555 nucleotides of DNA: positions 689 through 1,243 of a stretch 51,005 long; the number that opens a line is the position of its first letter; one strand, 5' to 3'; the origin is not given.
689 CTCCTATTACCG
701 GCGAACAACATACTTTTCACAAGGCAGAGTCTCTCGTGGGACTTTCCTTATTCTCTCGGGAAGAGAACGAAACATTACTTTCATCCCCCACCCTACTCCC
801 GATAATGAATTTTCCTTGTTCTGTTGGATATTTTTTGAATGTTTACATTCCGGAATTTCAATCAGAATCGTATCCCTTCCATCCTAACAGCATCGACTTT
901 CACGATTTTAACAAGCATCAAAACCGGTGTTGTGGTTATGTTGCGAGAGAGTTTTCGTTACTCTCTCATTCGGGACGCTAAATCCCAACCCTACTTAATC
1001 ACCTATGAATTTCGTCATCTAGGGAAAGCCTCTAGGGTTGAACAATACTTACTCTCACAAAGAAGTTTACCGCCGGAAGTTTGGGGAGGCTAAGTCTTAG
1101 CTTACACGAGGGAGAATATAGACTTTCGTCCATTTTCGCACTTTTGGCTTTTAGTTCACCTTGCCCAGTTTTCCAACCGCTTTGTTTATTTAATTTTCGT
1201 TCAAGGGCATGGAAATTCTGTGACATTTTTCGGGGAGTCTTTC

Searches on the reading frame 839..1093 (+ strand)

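Call 83: search_protein_families(library=pfam, proteins=[window:839-1093:+], max_evalue=0.01)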
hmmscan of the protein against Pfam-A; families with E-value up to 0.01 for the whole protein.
window:839-1093:+ (84 aa): 1 family
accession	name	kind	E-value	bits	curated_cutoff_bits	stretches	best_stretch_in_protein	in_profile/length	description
PF17158.10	MASE4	-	0.0018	18.1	28.4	1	6-73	30-97/239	Membrane-associated sensor, integral membrane domain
